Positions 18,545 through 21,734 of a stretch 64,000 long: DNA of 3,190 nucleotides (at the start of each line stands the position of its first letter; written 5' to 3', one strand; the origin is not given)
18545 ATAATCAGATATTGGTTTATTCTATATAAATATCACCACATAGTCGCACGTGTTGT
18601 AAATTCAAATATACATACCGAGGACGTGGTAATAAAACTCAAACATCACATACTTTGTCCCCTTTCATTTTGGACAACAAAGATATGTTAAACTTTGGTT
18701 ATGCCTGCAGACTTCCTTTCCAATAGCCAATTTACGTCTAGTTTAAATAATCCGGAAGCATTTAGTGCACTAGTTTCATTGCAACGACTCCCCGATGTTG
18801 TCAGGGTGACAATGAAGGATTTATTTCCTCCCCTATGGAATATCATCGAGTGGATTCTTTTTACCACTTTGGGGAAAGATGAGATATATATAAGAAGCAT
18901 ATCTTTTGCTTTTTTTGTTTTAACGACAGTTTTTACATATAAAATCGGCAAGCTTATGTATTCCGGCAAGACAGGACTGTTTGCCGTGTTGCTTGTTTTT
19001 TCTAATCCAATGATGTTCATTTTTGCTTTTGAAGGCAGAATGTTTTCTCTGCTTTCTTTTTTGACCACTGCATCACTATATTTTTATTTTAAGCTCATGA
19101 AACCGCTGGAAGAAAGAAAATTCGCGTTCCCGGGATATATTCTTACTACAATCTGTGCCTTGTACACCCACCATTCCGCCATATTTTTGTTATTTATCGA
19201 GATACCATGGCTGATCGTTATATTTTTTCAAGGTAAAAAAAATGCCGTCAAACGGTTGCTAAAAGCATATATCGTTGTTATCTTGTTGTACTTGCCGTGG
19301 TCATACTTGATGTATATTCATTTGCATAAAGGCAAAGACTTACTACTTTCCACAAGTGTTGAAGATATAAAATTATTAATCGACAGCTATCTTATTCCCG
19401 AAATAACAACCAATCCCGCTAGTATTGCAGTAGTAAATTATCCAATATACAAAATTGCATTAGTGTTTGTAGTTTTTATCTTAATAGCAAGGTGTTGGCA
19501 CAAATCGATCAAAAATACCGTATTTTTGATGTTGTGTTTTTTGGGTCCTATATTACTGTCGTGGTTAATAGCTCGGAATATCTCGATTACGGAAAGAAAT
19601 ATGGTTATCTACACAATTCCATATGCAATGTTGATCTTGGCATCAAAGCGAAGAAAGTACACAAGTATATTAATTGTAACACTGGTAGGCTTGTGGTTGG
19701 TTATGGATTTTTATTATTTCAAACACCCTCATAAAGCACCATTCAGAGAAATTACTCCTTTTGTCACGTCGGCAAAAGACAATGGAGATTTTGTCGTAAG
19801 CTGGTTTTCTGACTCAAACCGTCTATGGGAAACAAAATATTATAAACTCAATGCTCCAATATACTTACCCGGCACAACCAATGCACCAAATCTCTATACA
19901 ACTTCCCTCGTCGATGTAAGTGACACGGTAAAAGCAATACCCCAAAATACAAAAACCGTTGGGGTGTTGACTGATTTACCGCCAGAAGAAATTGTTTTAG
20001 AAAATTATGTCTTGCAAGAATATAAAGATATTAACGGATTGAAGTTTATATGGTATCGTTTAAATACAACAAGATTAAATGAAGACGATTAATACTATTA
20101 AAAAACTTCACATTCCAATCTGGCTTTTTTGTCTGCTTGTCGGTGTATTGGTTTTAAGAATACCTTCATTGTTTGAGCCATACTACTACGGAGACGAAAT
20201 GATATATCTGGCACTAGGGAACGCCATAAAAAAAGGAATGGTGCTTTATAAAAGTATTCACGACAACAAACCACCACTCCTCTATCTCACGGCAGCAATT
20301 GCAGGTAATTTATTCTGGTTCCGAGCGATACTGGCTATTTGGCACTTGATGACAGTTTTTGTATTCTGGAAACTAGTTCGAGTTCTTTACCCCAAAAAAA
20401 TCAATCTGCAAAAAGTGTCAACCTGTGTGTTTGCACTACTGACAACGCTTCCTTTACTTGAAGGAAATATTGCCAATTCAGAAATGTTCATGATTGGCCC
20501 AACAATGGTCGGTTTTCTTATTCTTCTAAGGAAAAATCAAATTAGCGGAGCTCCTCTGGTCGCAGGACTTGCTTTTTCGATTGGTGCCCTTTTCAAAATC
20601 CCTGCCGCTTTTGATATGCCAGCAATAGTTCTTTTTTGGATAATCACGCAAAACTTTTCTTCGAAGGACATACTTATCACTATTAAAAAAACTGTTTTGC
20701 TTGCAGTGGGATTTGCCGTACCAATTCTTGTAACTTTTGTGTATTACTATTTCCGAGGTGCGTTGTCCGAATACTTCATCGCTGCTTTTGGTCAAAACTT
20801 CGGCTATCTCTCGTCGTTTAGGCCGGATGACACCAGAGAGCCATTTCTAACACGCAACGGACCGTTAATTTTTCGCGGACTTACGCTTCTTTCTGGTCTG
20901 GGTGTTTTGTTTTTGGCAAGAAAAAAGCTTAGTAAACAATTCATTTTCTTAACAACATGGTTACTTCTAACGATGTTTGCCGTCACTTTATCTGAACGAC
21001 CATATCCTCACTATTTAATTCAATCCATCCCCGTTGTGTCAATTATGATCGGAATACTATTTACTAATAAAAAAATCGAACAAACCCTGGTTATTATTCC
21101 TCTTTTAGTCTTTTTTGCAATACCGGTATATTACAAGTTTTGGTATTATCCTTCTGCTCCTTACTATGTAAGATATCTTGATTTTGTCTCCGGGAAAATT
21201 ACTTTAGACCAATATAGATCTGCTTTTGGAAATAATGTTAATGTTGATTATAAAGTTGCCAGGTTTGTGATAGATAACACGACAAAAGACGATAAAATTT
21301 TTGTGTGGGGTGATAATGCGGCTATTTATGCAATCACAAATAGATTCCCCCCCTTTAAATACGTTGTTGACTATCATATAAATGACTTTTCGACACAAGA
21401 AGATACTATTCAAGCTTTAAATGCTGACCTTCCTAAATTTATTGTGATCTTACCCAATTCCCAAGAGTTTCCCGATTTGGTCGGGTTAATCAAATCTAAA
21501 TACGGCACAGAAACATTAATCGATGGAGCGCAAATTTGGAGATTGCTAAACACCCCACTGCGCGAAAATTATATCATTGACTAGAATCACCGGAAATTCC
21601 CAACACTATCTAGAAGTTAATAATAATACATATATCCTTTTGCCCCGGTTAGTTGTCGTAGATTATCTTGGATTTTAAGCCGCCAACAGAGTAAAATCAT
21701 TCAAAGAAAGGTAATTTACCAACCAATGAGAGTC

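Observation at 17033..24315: Lipid-linked glycan cluster pairing a DPPR-synthase-like UbiA enzyme with GT-C transferases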

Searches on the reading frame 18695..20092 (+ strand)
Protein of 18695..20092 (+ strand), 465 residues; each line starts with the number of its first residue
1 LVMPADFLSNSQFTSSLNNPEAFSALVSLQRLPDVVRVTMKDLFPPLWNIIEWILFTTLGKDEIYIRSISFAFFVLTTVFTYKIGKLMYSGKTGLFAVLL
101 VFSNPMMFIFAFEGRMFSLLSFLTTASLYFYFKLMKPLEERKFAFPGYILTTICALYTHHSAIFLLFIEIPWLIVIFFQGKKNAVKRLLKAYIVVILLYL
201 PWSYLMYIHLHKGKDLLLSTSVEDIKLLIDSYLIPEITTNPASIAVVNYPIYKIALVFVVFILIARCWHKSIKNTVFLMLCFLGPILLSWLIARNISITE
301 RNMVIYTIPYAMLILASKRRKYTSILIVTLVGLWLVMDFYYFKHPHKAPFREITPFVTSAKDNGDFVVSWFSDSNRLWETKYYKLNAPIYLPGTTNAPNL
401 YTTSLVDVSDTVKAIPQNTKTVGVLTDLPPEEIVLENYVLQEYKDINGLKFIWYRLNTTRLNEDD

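Call 3: search_protein_families(library=pfam, proteins=[window:18695-20092:+], max_evalue=0.01)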
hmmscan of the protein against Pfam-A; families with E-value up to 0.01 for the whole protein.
window:18695-20092:+ (465 aa): 1 family
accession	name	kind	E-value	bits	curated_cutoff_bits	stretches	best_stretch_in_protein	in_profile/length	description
PF13231.12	PMT_2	-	0.00069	20.3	26.1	1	45-202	3-157/160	Dolichyl-phosphate-mannose-protein mannosyltransferase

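Call 4: search_protein_families(library=ncbifam, proteins=[window:18695-20092:+], max_evalue=0.01)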
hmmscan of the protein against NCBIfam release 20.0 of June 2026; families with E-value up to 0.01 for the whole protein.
window:18695-20092:+ (465 aa): 0 families

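Call 10: search_solved_structures(query=window:18695-20092:+, max_evalue=1)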
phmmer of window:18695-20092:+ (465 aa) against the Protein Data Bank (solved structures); distinct sequences matched with E-value up to 1: 0.

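Call 29: find_homologous_proteins(query=window:18695-20089:+, max_evalue=0.00001)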
Query window:18695-20089:+ (465 aa): 199 proteins with E <= 0.00001 among 7781 candidates; the best 120 are listed.
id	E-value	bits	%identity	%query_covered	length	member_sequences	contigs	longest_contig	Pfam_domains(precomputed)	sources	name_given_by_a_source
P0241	8.2e-118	412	43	96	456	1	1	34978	PF13231.13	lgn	-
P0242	2.4e-112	394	43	95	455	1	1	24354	-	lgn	-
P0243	6.4e-112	393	43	95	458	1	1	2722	-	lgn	-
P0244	2.8e-110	388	43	95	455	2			-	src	-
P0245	3.2e-110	387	42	96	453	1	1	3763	-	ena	-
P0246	6.5e-107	377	42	96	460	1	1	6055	-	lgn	-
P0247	1.4e-106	375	42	96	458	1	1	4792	PF13231.13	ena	-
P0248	4.4e-106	374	40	95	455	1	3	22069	-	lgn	-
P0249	8.9e-106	373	41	95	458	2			-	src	-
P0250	3.8e-105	371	42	97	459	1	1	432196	-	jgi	jgi:uncharacterized membrane protein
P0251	5.0e-105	370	41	96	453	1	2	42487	PF13231.13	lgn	-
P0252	6.5e-105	370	41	96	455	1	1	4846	PF13231.13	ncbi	-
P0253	8.2e-105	370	42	95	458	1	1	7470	-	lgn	-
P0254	1.3e-104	369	41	96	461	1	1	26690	-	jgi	-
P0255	1.4e-104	369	40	97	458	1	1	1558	-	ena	-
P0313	2.6e-94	335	38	96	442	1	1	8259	PF14897.13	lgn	-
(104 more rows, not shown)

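Call 43: predict_structure(alignment_id=A3)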
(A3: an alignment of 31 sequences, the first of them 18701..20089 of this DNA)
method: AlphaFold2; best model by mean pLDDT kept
length: 463 residues; sequences in the alignment: 31
mean_pLDDT: 86.1   pTM: 0.87
mean pLDDT of the five models: 86.1, 85.8, 84.9, 84.4, 83.2
residues with pLDDT >= 90: 252; 70-90: 152; 50-70: 49; < 50: 10
segments of 3 or more residues with pLDDT < 50: 212-216, 294-297
pLDDT, mean of each block of 10 residues (from residue 1): 71 86 92 87 88 94 93 98 97 97 90 91 98 91 97 93 93 95 96 94 80 54 73 58 77 92 92 95 86 55 89 94 96 91 85 88 83 80 88 56 80 90 90 91 90 79 51
secondary structure, 60 per line:
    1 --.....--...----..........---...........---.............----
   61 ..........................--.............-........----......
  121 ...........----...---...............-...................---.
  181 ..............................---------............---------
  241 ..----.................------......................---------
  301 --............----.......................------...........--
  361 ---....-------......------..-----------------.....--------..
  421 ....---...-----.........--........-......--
elements in order: H3-7 H17-26 H30-40 H44-56 H61-86 H89-101 H103-110 H115-131 H142-156 H158-176 H180-210 H220-231 H249-263 H270-291 H303-314 H319-341 H348-358 E364-367 H375-380 E419-424 E436-444 E447-454 H456-461

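Call 57: search_protein_families(library=pfam, proteins=[P0313, P0241], max_evalue=1)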
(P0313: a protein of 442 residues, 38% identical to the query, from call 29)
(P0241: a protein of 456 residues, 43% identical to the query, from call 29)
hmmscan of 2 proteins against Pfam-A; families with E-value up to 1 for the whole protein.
P0313 (442 aa): 2 families
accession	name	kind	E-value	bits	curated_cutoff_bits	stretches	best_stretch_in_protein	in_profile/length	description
PF14897.12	EpsG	-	9.9e-07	28.6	30.1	1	33-340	44-324/326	EpsG family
PF13231.12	PMT_2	-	3.4e-05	24.6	26.1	1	36-158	3-132/160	Dolichyl-phosphate-mannose-protein mannosyltransferase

P0241 (456 aa): 3 families
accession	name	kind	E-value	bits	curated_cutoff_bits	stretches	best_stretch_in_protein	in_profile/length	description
PF13231.12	PMT_2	-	1.7e-11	45.1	26.1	1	41-200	3-159/160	Dolichyl-phosphate-mannose-protein mannosyltransferase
PF09721.15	Exosortase_EpsH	-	0.015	15.2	25.7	1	256-354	30-132/254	Transmembrane exosortase (Exosortase_EpsH)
PF11028.14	TMEM260-like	-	0.61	10.3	24.2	1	81-173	80-173/179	Protein O-mannosyl-transferase TMEM260-like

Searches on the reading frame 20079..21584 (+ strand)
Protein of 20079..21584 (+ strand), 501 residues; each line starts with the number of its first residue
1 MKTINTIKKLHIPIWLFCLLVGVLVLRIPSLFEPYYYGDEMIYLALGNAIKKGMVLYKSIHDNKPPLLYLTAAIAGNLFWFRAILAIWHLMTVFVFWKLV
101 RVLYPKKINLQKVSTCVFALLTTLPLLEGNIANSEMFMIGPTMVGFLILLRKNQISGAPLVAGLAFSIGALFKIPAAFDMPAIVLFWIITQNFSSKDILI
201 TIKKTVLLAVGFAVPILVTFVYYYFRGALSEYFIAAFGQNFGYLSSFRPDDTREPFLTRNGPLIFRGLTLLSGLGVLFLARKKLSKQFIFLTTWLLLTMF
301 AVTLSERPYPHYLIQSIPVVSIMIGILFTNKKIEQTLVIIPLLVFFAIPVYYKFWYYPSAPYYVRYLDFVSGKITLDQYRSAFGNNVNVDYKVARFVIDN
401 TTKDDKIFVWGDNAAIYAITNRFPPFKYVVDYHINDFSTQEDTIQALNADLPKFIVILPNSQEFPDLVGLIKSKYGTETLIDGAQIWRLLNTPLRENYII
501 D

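Call 3: search_protein_families(library=pfam, proteins=[window:20079-21584:+], max_evalue=0.01)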
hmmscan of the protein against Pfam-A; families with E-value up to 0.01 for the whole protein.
window:20079-21584:+ (501 aa): 0 families

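Call 4: search_protein_families(library=ncbifam, proteins=[window:20079-21584:+], max_evalue=0.01)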
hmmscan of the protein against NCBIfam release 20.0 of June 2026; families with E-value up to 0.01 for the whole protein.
window:20079-21584:+ (501 aa): 0 families

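Call 9: search_solved_structures(query=window:20079-21584:+, max_evalue=1)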
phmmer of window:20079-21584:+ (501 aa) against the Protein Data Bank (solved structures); distinct sequences matched with E-value up to 1: 0.

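Call 26: find_homologous_proteins(query=window:20079-21581:+, max_evalue=0.00001)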
Query window:20079-21581:+ (501 aa): 1857 proteins with E <= 0.00001 among 8000 candidates; the best 120 are listed.
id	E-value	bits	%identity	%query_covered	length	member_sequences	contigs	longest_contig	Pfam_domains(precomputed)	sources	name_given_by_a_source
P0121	0.0e+0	1117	100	100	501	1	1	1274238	-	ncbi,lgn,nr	ncbi:hypothetical protein IPM62_00205 [Candidatus Woesebacteria bacterium]|nr:MAG: hypothetical prot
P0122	3.0e-216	737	65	99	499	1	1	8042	-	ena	-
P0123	1.7e-203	695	61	99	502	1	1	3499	-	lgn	-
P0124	1.1e-198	679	59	99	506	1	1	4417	-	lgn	-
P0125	1.3e-196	672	60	95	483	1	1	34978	PF27757.1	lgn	-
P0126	2.5e-195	668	60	98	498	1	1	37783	PF27757.1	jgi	jgi:hypothetical protein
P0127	4.8e-190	651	58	99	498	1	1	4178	-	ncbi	-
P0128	4.4e-189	647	58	98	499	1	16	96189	-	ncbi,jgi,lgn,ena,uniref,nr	ncbi:hypothetical protein A2714_03625 [Candidatus Woesebacteria bacterium RIFCSPHIGHO2_01_FULL_38_9]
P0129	9.5e-189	646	58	97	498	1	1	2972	-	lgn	-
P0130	8.1e-188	643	57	97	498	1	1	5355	-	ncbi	-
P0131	1.1e-187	643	58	98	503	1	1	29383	PF27757.1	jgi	jgi:4-amino-4-deoxy-L-arabinose transferase-like glycosyltransferase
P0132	1.5e-187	642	56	99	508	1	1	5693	PF13231.13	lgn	-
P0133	1.0e-186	640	57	98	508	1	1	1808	-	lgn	-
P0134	1.4e-186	639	57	97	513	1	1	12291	-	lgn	-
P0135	1.8e-186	639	55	99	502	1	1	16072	-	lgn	-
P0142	1.5e-184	633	56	99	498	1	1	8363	PF27757.1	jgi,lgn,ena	-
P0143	2.1e-184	632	57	98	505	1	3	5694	PF27757.1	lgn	-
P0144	2.7e-184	632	55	99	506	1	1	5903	PF27757.1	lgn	-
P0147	5.4e-184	631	56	98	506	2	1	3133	PF27757.1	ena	-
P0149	1.1e-183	630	57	98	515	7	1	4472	PF27757.1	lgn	-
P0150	1.7e-183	629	56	98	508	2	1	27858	PF27757.1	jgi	jgi:4-amino-4-deoxy-L-arabinose transferase-like glycosyltransferase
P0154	2.6e-183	628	56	99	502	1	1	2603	PF27757.1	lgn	-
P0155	3.1e-183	628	58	97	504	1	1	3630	PF27757.1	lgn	-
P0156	5.5e-183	627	57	97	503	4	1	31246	PF27757.1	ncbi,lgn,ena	-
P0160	1.1e-182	626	56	97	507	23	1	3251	PF27757.1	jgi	-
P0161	1.6e-182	626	57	98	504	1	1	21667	PF27757.1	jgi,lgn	jgi:hypothetical protein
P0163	5.5e-182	624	54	98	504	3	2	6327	PF27757.1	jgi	jgi:hypothetical protein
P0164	5.6e-182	624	56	97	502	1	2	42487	PF27757.1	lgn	-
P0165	6.5e-182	624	57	97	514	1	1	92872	PF27757.1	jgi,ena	-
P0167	8.6e-182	623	57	97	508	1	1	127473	PF27757.1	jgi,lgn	jgi:hypothetical protein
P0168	1.1e-181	623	55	98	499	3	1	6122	PF27757.1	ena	-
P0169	1.1e-181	623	56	99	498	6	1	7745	PF27757.1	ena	-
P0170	1.2e-181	623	55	99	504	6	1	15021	PF27757.1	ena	-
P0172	1.7e-181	622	58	98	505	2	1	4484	PF27757.1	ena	-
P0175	3.2e-181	622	56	97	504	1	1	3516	PF27757.1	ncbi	-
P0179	4.8e-181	621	56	97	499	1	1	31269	PF27757.1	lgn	-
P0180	5.4e-181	621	56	98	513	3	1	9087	PF27757.1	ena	-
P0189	5.2e-180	618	55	99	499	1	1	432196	PF27757.1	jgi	jgi:4-amino-4-deoxy-L-arabinose transferase-like glycosyltransferase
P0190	5.9e-180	617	55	97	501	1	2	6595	PF27757.1,PF13231.13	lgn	-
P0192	1.2e-179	616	56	98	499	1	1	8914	PF27757.1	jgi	-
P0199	2.7e-179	615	55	98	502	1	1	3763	PF27757.1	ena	-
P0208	6.0e-179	614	54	97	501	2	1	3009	PF27757.1,PF13231.13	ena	-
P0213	3.2e-178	612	54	99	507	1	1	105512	PF27757.1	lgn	-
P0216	6.0e-178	611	55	98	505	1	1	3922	PF27757.1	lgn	-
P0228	3.9e-177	608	56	97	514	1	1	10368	PF27757.1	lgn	-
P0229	6.0e-177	607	55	98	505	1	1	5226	PF27757.1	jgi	jgi:4-amino-4-deoxy-L-arabinose transferase-like glycosyltransferase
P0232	7.6e-177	607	55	98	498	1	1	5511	PF13231.13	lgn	-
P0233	7.8e-177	607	53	97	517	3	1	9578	PF27757.1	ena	-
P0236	1.1e-176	607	55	98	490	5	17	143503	PF27757.1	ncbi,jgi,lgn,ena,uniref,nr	ncbi:hypothetical protein A2210_02685 [Candidatus Woesebacteria bacterium RIFOXYA1_FULL_40_18]|unire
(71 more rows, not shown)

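Call 41: predict_structure(alignment_id=A2)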
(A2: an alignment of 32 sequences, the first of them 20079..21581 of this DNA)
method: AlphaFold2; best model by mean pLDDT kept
length: 501 residues; sequences in the alignment: 32
mean_pLDDT: 86.5   pTM: 0.87
mean pLDDT of the five models: 86.5, 81.9, 81.6, 80.6, 79.0
residues with pLDDT >= 90: 279; 70-90: 169; 50-70: 39; < 50: 14
segments of 3 or more residues with pLDDT < 50: 1-5, 243-247
pLDDT, mean of each block of 10 residues (from residue 1): 50 91 87 74 91 89 88 91 92 97 95 97 69 81 96 84 96 91 95 91 96 96 94 80 51 71 87 96 95 95 74 91 96 92 91 73 83 90 83 95 92 86 86 75 91 93 90 92 93 59 37
secondary structure, 60 per line:
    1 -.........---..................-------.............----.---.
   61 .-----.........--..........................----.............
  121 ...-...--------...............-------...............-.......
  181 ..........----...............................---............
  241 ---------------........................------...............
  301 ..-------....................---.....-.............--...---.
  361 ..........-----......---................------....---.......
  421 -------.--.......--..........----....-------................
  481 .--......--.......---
elements in order: H2-10 H14-31 H39-51 H67-75 H78-103 H108-123 H136-150 H158-172 H174-190 H195-225 H229-240 H256-279 H286-302 H310-329 H333-337 H339-351 H360-370 H376-381 H385-400 E407-410 H414-420 H431-437 H440-449 E454-457 H465-474 E475-481 E484-489 H492-498

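Call 57: search_protein_families(library=pfam, proteins=[P0125, P0190, window:20079-21584:+], max_evalue=1)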
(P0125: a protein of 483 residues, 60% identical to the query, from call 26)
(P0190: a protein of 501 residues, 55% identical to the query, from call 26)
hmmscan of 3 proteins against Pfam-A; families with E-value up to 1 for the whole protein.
P0125 (483 aa): 2 families
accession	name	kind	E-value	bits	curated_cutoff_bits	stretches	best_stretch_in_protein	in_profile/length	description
PF13231.12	PMT_2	-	0.00026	21.7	26.1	1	60-193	20-152/160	Dolichyl-phosphate-mannose-protein mannosyltransferase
PF25751.1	Methanobactin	-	0.31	11.3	27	1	183-195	4-16/27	Methanobactin copper-binding peptide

P0190 (501 aa): 1 family
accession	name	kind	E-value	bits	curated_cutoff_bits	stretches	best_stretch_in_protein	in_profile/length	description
PF13231.12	PMT_2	-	3.2e-05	24.6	26.1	1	63-215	2-157/160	Dolichyl-phosphate-mannose-protein mannosyltransferase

window:20079-21584:+ (501 aa): 0 families
